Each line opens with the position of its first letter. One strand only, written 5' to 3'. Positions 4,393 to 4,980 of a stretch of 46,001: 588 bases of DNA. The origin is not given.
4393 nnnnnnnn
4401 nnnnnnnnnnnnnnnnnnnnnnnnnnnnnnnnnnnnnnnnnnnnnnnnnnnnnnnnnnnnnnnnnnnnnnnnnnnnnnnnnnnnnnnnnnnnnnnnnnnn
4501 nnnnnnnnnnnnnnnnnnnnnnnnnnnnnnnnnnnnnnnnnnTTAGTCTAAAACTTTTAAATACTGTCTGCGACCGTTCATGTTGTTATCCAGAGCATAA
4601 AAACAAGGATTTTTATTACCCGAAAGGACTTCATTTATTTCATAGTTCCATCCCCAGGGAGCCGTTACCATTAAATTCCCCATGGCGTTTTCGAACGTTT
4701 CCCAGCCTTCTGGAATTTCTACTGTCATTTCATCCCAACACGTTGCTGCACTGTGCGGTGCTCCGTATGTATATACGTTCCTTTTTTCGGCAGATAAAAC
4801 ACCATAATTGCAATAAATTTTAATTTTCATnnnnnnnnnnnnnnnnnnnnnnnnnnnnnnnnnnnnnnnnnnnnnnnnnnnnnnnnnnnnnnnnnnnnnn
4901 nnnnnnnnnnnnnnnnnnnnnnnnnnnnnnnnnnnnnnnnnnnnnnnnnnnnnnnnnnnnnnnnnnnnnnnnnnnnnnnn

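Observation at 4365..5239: Antisense three-gene moron with its own operator-controlled promoter, built like an acr-aca or toxin-antitoxin operon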

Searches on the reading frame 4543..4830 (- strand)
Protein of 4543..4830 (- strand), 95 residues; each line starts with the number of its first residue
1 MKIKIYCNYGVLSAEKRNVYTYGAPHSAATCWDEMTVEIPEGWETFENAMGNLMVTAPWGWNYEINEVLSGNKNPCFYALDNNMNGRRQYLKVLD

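Call 6: search_protein_families(library=pfam, proteins=[window:4543-4830:-], max_evalue=1)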
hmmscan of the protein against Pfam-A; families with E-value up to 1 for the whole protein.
window:4543-4830:- (95 aa): 0 families

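Call 7: search_protein_families(library=phrogs, proteins=[window:4543-4830:-], max_evalue=0.1)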
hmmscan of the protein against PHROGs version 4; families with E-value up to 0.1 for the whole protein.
window:4543-4830:- (95 aa): 1 family
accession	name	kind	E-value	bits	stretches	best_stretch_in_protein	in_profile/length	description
phrog_33485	-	unknown function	0.014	16.9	1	3-55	4-54/106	-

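Call 8: search_protein_families(library=padloc, proteins=[window:4543-4830:-], max_evalue=1)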
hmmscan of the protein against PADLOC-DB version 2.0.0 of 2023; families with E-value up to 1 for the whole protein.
window:4543-4830:- (95 aa): 0 families

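Call 9: search_protein_families(library=ncbifam, proteins=[window:4543-4830:-], max_evalue=1)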
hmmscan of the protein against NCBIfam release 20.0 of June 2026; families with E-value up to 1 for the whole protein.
window:4543-4830:- (95 aa): 0 families

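Call 20: search_solved_structures(query=window:4543-4830:-, max_evalue=10)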
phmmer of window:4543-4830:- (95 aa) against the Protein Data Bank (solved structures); distinct sequences matched with E-value up to 10: 1.
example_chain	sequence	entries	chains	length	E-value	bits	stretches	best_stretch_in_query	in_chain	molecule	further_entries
4epc_A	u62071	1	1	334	0.064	17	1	44-90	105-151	N-acetylmuramoyl-L-alanine amidase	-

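Call 24: find_homologous_proteins(query=window:4543-4830:-, max_evalue=0.001)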
Query window:4543-4830:- (95 aa): 127 proteins with E <= 0.001 among 127 candidates; the best 120 are listed.
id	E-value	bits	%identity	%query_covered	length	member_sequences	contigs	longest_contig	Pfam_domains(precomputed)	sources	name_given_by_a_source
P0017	1.3e-57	210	93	100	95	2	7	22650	-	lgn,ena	-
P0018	4.8e-56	205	91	100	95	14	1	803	-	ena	-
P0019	4.5e-55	202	89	100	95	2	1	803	-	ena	-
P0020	1.6e-51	191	84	100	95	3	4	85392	-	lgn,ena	-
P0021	4.1e-51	189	84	99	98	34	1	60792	-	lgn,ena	-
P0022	5.0e-51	189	85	99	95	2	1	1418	-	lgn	-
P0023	2.3e-50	187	84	99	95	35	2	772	-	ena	-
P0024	3.2e-50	187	84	99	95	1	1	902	-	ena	-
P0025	1.2e-49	185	83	100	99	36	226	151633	-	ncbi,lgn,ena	-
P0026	8.0e-48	179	79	100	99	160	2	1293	-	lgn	-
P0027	1.4e-47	178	80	100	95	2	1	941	-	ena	-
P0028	1.4e-46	175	77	99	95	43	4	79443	-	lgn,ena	-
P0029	2.4e-46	174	78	100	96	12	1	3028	-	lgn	-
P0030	2.9e-46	174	76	100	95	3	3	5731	-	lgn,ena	-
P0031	5.2e-46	173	74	100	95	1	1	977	-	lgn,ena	-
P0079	3.4e-35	138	65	98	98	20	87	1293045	-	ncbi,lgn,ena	-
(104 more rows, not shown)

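Call 25: find_encoding_contigs(protein=P0025, flank=4000, max_places=5)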
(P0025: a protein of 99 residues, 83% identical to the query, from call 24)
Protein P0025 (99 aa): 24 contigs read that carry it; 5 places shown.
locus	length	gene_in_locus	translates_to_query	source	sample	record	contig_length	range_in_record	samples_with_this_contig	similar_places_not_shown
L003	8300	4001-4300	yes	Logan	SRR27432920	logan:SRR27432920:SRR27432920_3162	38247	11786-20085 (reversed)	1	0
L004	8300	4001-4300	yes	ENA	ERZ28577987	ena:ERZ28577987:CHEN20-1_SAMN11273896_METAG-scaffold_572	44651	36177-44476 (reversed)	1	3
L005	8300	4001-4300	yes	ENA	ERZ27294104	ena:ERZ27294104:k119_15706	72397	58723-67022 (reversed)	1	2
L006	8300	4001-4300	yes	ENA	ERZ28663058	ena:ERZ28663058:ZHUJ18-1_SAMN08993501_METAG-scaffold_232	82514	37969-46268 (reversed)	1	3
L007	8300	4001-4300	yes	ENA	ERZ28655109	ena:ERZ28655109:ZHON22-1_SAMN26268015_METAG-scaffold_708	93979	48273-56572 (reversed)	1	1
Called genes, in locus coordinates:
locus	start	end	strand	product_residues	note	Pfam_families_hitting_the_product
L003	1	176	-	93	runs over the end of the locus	-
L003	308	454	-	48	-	-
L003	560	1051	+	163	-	PF01381:HTH_3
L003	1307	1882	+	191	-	-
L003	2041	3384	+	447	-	PF00239:Resolvase, PF13408:Zn_ribbon_recom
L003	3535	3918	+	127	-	-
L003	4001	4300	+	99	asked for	-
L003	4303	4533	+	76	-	-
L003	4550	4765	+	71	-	-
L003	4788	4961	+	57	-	PF12844:HTH_19 (weak), PF01381:HTH_3 (weak)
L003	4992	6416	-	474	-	PF01183:Glyco_hydro_25, PF05257:CHAP, PF01471:PG_binding_1 (weak)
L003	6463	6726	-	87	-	PF16945:Phage_r1t_holin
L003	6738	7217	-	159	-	-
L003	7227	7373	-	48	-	-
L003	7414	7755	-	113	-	-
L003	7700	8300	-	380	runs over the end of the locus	PF00078:RVT_1 (weak)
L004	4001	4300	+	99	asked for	-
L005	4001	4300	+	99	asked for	-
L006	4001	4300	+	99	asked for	-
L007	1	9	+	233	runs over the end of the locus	PF04607:RelA_SpoT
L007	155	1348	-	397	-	PF00155:Aminotran_1_2, PF00266:Aminotran_5 (faint)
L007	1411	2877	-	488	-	PF00209:SNF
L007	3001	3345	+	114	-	-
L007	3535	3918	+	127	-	-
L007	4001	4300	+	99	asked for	-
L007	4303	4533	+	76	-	-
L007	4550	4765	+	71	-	-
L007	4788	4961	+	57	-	PF12844:HTH_19 (weak), PF01381:HTH_3 (weak)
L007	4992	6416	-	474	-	PF01183:Glyco_hydro_25, PF05257:CHAP, PF01471:PG_binding_1 (weak)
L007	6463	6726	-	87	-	PF16945:Phage_r1t_holin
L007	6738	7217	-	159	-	-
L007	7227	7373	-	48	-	-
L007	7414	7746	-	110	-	-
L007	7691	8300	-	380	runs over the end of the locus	PF00078:RVT_1 (weak)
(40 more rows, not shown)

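Call 26: find_encoding_contigs(protein=P0079, flank=4000, max_places=5)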
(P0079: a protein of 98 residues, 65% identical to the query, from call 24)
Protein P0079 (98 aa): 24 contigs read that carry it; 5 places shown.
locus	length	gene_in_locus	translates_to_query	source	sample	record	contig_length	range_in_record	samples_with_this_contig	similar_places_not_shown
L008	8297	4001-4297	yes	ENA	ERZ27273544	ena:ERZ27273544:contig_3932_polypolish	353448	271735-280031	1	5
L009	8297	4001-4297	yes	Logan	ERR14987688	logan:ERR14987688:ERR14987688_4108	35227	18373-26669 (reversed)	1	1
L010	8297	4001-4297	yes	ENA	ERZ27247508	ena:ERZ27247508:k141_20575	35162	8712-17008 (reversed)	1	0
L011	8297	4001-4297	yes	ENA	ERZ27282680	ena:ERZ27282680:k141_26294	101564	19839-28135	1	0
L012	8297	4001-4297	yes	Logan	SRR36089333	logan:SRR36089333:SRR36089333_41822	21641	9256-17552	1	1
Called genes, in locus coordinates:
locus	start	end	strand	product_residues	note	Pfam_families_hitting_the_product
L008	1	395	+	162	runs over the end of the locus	PF09643:YopX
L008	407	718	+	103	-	-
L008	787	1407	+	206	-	-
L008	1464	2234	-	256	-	PF02661:Fic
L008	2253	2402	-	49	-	-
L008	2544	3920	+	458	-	PF13306:LRR_5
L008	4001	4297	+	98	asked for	-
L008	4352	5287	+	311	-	-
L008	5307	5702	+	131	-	-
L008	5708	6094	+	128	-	-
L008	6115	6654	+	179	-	-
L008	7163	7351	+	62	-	-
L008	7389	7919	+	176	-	-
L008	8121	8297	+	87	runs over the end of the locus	PF14239:RRXRR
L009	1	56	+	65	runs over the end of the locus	-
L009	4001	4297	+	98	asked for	-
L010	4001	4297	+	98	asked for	-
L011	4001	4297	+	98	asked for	-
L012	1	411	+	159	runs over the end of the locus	PF09643:YopX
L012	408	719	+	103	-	-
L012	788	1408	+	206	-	-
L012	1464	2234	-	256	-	PF02661:Fic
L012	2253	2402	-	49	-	-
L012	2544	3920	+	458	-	PF13306:LRR_5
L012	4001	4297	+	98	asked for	-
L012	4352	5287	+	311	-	-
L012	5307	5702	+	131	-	-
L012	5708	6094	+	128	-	-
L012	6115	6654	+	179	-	-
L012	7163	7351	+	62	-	-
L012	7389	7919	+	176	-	-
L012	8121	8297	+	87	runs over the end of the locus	PF14239:RRXRR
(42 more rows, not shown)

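Call 52: predict_structure(alignment_id=A3)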
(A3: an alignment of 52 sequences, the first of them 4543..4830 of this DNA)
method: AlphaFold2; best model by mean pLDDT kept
length: 95 residues; sequences in the alignment: 52
mean_pLDDT: 94.3   pTM: 0.83
mean pLDDT of the five models: 94.3, 93.4, 93.2, 92.8, 92.4
residues with pLDDT >= 90: 83; 70-90: 9; 50-70: 3; < 50: 0
segments of 3 or more residues with pLDDT < 50: none
pLDDT, mean of each block of 10 residues (from residue 1): 95 77 95 97 97 97 98 95 97 95
secondary structure, 60 per line:
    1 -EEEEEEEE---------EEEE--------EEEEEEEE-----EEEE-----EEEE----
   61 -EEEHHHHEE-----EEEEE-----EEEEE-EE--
elements in order: E2-9 E19-22 E31-38 E44-47 E53-56 E62-64 H65-68 E76-80 E86-90

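Call 56: fold_search(model_id=the predicted structure, library=pdb)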
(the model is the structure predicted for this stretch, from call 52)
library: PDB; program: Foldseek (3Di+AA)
matches with E <= 10: 442; with E <= 0.001: 0
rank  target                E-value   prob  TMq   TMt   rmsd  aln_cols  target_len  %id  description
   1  7aef_q                1.0e-01  0.12  0.18  0.04  18.0       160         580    8  Cryo-EM structure of an extracellular contractile injection system in marine bacterium Algoriphagus machipongonensis,  (released 2022-02-23)
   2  7b5h_AJ               6.8e-01  0.08  0.22  0.05  19.4       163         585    7  Cryo-EM structure of the contractile injection system base plate from Anabaena PCC7120 (released 2022-02-23)
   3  4s37_I                7.1e-01  0.09  0.20  0.12  15.2       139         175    8  Crystal structure of R2 pyocin membrane-piercing spike (released 2016-01-27)
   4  5lg4_B                7.5e-01  0.09  0.21  0.14  13.1       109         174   11  Crystal structure of the Sec3/Sso2 complex at 2.9 angstrom resolution (released 2017-02-08)
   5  4s37_R                7.5e-01  0.08  0.20  0.12  15.2       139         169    8  Crystal structure of R2 pyocin membrane-piercing spike (released 2016-01-27)
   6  5y6g                  7.5e-01  0.04  0.16  0.13  15.3       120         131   10  PilZ domain with c-di-GMP of YcgR from Escherichia coli (released 2018-07-18)
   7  9kkf_SE               7.9e-01  0.09  0.22  0.10  12.6       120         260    9  Structure of the human 40S ribosome complexed with HCV IRES and eIF3 (released 2025-12-03)
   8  6qlz_B                8.8e-01  0.20  0.25  0.26  11.1        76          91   13  IDOL F3ab subdomain (released 2020-02-19)
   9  6jjw_A                9.8e-01  0.23  0.26  0.27  12.1        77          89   14  Crystal Structure of KIBRA and PTPN14 complex (released 2019-09-25)
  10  4s37_F                9.8e-01  0.08  0.21  0.13  15.6       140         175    7  Crystal structure of R2 pyocin membrane-piercing spike (released 2016-01-27)
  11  5cq2_A                1.0e+00  0.51  0.30  0.36  11.9        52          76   12  Crystal Structure of tandem WW domains of ITCH in complex with TXNIP peptide (released 2015-09-16)
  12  4s37_D                1.0e+00  0.09  0.22  0.13  15.5       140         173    8  Crystal structure of R2 pyocin membrane-piercing spike (released 2016-01-27)
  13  6j68_A                1.1e+00  0.28  0.28  0.22  12.3        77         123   14  Structure of KIBRA and LATS1 Complex (released 2019-09-25)
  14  4s37_N                1.1e+00  0.09  0.22  0.14  15.4       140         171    8  Crystal structure of R2 pyocin membrane-piercing spike (released 2016-01-27)
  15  6jjy_A                1.3e+00  0.21  0.27  0.20  11.9        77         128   14  Crystal Structure of KIBRA and beta-Dystroglycan (released 2019-09-25)
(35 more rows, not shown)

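Call 67: fold_search(model_id=the predicted structure, library=viral)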
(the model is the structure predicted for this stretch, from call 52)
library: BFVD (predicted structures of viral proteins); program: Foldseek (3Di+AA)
matches with E <= 10: 607; with E <= 0.001: 0
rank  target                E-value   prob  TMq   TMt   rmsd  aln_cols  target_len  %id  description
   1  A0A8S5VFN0            1.3e-03  1.00  0.53  0.57   3.3        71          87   28  Uncharacterized protein [Siphoviridae sp. ctNHj22]
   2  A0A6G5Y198            1.8e-02  1.00  0.51  0.45   6.5       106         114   11  (no name in the UniProt tables at hand)
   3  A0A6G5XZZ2            9.3e-02  0.92  0.46  0.42   4.9       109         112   11  (no name in the UniProt tables at hand)
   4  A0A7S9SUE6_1          1.3e-01  0.23  0.22  0.03  15.1       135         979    8  Uncharacterized protein [Virus NIOZ-UU157]
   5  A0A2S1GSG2            1.3e-01  0.25  0.23  0.26  12.7       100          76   12  Uncharacterized protein [Escherichia phage vB_EcoS_IME347]
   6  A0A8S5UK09            1.6e-01  0.28  0.25  0.22  10.6       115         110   12  Uncharacterized protein [Podoviridae sp. ct9A73]
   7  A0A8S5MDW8            1.8e-01  0.20  0.21  0.12  12.6       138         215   13  Baseplate wedge protein [Siphoviridae sp. ctYh54]
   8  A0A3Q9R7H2            1.8e-01  0.23  0.24  0.12  13.4       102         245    9  NADAR family protein [Bacillus phage pW2]
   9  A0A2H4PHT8            1.8e-01  0.15  0.22  0.16  11.9       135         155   10  (no name in the UniProt tables at hand)
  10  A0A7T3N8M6            2.2e-01  0.28  0.21  0.25  10.6        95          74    8  (no name in the UniProt tables at hand)
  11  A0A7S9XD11            3.3e-01  0.38  0.31  0.36  10.4        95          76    9  (no name in the UniProt tables at hand)
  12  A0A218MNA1            3.5e-01  0.18  0.21  0.24   8.9        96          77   14  Uncharacterized protein [uncultured virus]
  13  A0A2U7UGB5            4.8e-01  0.11  0.19  0.11  14.0       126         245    9  Fascin-like protein [Pandoravirus macleodensis]
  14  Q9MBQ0                5.6e-01  0.18  0.21  0.11   7.8        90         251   11  Portal protein [Staphylococcus prophage phiPV83]
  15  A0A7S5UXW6            5.6e-01  0.12  0.21  0.11  15.1       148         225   11  (no name in the UniProt tables at hand)
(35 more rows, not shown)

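Call 92: search_solved_structures(query=A3, max_evalue=1)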
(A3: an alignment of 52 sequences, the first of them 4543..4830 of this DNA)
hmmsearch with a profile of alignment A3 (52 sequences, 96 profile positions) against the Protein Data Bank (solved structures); distinct sequences matched with E-value up to 1: 2.
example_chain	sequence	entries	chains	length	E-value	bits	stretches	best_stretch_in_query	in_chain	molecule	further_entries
4epc_A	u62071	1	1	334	0.00035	24.1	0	44-92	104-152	N-acetylmuramoyl-L-alanine amidase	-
9jlf_b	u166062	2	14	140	0.92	13.2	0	45-65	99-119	Adaptor protein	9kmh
